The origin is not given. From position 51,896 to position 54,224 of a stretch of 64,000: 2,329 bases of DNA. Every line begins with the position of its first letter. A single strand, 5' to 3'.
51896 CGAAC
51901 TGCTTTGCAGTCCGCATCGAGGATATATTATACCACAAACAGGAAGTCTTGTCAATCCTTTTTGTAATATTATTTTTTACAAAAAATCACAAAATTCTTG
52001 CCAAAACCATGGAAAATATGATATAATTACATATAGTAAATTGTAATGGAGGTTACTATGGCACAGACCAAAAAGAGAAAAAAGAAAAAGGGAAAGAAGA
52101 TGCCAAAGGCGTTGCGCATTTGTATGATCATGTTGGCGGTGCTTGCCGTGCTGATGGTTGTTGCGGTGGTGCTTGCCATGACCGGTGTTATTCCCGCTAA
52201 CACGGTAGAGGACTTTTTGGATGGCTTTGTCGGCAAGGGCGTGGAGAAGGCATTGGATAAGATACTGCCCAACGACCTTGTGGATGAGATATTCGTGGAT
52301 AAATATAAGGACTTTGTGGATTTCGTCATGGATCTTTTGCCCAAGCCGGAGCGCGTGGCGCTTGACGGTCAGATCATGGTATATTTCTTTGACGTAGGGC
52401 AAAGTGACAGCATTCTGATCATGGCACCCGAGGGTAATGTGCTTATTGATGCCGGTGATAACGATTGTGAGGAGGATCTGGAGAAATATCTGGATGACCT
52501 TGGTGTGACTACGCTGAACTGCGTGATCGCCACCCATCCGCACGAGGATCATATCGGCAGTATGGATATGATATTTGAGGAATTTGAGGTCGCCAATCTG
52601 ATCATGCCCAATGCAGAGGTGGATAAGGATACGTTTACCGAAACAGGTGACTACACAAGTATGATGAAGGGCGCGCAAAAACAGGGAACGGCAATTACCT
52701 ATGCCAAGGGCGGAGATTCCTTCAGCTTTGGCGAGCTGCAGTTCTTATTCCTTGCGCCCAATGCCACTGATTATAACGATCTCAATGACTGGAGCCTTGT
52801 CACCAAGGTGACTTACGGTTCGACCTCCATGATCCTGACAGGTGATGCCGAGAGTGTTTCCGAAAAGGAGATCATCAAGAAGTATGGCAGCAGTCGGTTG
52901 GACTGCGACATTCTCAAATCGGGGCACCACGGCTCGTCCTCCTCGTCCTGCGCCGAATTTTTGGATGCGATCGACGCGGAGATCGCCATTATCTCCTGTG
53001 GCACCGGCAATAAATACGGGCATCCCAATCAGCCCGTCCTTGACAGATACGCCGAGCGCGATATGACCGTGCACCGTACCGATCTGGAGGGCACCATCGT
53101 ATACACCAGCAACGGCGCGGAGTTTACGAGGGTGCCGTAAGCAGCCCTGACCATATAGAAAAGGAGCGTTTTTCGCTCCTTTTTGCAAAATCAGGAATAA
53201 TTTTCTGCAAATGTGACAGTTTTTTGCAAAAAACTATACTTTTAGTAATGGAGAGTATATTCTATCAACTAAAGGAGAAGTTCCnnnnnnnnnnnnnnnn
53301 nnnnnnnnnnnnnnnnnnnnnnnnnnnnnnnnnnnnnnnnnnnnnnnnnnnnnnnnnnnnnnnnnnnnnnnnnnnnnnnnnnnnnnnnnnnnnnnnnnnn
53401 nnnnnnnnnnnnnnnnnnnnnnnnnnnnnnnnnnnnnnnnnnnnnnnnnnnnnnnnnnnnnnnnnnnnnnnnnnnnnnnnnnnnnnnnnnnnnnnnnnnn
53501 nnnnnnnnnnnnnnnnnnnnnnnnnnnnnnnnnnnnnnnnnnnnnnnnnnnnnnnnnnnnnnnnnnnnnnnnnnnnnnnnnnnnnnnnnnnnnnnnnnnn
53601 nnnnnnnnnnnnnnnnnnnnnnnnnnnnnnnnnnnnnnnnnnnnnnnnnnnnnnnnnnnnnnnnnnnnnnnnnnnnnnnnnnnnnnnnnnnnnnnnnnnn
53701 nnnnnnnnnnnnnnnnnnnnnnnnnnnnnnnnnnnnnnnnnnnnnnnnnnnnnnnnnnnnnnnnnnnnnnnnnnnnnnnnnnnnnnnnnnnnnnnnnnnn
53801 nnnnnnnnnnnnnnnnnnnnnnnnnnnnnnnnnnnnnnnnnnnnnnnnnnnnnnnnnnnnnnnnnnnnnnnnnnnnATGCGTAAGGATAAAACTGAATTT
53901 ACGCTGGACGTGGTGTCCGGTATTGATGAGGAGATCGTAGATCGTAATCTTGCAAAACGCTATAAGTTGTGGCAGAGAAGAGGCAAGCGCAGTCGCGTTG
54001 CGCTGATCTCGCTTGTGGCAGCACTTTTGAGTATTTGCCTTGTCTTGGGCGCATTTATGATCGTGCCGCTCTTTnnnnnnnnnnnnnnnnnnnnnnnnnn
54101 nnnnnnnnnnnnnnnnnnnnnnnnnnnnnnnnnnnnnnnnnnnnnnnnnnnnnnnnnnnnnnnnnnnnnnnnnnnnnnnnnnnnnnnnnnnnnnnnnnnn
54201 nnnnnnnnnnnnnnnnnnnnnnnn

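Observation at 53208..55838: ECF-like sigma factor coupled to a membrane partner whose ectodomain is a BspA-type leucine-rich repeat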

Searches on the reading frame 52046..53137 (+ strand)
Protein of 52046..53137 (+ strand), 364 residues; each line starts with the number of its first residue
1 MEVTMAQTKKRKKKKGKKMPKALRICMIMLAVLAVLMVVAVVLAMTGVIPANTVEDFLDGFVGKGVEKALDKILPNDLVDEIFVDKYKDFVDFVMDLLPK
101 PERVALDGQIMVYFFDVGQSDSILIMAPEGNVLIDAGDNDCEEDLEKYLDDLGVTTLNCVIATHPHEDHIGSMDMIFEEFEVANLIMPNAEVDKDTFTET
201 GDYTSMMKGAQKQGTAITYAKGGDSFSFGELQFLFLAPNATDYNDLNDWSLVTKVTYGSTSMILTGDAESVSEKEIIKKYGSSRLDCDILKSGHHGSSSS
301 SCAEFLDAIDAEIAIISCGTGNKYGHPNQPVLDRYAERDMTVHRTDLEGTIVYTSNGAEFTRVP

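Call 7: search_protein_families(library=pfam, proteins=[window:52046-53137:+], max_evalue=0.001)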
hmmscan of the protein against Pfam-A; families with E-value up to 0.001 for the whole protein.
window:52046-53137:+ (364 aa): 2 families
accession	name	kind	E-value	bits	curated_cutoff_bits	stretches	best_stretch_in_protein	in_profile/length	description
PF00753.33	Lactamase_B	-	5.2e-15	56.4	22.7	1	116-319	2-195/196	Metallo-beta-lactamase superfamily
PF12706.13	Lactamase_B_2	-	0.00093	19.3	27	0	131-282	2-156/200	Beta-lactamase superfamily domain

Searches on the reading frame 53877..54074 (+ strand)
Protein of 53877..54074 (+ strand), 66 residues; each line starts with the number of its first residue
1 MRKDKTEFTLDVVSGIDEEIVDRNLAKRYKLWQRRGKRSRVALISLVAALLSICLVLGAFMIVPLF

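Call 51: search_solved_structures(query=A6, max_evalue=10, show_alignments=2)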
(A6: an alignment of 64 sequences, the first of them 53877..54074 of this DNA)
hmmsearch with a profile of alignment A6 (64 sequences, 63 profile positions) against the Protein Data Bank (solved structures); distinct sequences matched with E-value up to 10: 8.
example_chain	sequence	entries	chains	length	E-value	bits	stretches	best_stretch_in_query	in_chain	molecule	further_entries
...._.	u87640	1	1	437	0.8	13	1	27-54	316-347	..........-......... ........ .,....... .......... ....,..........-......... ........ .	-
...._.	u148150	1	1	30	1.1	12.6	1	36-60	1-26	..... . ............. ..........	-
1h3o_B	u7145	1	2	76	1.3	12.3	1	10-33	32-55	TRANSCRIPTION INITIATION FACTOR TFIID 20/15 KDA SUBUNITS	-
9llg_M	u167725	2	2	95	1.4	12.2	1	27-60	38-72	De novo designed negative allosteric GPCR exoframe modulator targeting TM5/6/7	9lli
3kew_A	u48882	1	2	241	1.6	12.1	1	7-32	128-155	DHHA1 domain protein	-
5ndd_A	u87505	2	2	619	1.7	12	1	27-54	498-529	Lysozyme,Proteinase-activated receptor 2,Soluble cytochrome b562,Proteinase-activated rece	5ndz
7rmx_A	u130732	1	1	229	1.8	11.9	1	14-57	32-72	Tunable symmetric protein, D_3_212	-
9cl5_Da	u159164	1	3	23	4.9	10.5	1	42-60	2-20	particulate methane monooxygenase supernumerary helix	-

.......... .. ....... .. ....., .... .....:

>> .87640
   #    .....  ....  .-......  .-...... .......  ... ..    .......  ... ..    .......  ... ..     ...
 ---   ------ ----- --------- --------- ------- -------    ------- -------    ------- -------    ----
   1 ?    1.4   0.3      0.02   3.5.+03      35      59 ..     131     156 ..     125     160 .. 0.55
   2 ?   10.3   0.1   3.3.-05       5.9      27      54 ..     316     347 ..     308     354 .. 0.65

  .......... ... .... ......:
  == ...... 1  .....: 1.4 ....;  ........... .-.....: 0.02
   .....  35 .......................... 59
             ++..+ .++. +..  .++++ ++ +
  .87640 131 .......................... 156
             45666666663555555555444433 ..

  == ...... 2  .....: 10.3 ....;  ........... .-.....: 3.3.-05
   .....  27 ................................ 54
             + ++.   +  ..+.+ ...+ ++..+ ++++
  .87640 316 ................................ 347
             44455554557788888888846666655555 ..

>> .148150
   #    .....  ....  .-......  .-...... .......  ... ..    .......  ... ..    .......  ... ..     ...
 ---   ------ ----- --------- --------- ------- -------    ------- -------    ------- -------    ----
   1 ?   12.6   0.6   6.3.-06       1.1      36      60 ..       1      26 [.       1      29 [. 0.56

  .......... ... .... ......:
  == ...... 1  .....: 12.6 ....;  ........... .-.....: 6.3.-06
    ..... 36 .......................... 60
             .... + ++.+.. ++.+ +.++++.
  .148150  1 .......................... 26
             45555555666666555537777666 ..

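Call 52: search_protein_families(library=pfam, alignment_id=A6, max_evalue=1)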
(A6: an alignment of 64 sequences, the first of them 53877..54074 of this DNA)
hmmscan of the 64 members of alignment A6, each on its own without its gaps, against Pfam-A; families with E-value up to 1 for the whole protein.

A. member 1, window:53877-54074:+ (66 aa): 0 families

B. families by the number of members that match (of 64 scanned): 48 families (the first 25 are shown)
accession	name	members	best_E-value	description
PF13786.12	DUF4179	9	0.0054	Domain of unknown function (DUF4179)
PF09716.15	ETRAMP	8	0.00087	Malarial early transcribed membrane protein (ETRAMP)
PF11859.13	DUF3379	7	0.0002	Protein of unknown function (DUF3379)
PF10198.14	Ada3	2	0.0065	Histone acetyltransferases subunit 3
PF01484.22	Col_cuticle_N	2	0.018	Nematode cuticle collagen N-terminal domain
PF21871.1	Gp6_C-III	2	0.021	Baseplate structural protein gp6, C-terminal domain III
PF04335.19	VirB8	2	0.033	VirB8 protein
PF08640.17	U3_assoc_6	1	0.0012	U3 small nucleolar RNA-associated protein 6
PF19779.4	DUF6264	1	0.0057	Family of unknown function (DUF6264)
PF04341.17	DUF485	1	0.008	Protein of unknown function, DUF485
PF13664.11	DUF4149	1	0.013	Domain of unknown function (DUF4149)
PF11026.13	DUF2721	1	0.015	Protein of unknown function (DUF2721)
PF07898.18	DUF1676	1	0.02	Protein of unknown function (DUF1676)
PF13129.11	DUF3953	1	0.026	Protein of unknown function (DUF3953)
PF13124.11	DUF3963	1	0.04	Protein of unknown function (DUF3963)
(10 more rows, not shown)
